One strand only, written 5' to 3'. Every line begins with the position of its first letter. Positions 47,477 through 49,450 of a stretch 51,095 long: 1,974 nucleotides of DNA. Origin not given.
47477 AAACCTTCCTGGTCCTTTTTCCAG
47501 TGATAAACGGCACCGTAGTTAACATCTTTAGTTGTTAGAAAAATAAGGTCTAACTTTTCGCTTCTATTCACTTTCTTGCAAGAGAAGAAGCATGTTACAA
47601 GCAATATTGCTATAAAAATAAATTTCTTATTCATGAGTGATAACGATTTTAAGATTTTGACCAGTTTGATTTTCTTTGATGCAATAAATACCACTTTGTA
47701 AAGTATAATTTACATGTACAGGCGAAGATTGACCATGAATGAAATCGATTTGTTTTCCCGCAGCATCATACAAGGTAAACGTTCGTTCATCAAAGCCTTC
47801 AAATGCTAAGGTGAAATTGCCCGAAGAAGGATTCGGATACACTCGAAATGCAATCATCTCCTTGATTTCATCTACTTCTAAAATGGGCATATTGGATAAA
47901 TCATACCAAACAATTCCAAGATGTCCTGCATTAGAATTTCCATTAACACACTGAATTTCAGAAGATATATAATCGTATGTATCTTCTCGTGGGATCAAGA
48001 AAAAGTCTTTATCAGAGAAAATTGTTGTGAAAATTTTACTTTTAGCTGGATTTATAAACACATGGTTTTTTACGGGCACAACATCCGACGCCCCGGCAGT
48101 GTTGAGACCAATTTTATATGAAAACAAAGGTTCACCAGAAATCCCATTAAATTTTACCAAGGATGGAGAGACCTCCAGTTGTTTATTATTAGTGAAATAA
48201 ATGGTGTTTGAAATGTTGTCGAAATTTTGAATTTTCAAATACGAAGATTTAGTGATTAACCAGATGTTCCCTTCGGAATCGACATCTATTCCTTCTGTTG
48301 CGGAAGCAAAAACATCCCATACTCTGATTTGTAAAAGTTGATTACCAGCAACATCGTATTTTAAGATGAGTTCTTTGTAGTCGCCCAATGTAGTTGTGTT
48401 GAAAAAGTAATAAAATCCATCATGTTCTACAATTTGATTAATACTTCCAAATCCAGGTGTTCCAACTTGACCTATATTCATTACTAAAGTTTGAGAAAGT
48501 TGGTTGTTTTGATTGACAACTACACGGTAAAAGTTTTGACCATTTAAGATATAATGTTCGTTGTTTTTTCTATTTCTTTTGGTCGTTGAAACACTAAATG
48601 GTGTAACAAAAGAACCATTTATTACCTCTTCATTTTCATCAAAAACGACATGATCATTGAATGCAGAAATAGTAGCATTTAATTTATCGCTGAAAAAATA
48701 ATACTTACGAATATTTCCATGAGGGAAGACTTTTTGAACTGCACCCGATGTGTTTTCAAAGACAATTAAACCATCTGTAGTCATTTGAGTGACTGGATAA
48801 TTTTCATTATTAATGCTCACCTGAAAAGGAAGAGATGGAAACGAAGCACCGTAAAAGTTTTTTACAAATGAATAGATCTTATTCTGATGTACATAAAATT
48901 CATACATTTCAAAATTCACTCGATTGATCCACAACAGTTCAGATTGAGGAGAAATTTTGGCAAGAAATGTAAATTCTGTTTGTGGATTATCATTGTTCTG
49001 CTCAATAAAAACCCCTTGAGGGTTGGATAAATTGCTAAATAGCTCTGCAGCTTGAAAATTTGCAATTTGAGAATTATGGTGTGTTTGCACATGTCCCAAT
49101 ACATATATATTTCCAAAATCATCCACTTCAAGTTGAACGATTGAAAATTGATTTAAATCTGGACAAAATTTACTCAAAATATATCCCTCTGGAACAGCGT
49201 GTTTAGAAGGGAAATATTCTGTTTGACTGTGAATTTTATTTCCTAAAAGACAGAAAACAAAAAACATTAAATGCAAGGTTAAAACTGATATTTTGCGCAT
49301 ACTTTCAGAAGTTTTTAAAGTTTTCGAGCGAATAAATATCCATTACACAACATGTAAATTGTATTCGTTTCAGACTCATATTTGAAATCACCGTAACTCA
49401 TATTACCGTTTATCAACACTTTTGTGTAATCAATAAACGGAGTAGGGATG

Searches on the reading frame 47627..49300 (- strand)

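Call 31: search_protein_families(library=pfam, proteins=[window:47627-49300:-], max_evalue=0.001)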
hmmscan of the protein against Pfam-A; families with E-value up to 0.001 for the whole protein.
window:47627-49300:- (557 aa): 1 family
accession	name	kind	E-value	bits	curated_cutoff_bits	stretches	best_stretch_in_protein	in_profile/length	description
PF18962.6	Por_Secre_tail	-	1.2e-06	29.1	27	1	487-554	1-75/75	Secretion system C-terminal sorting domain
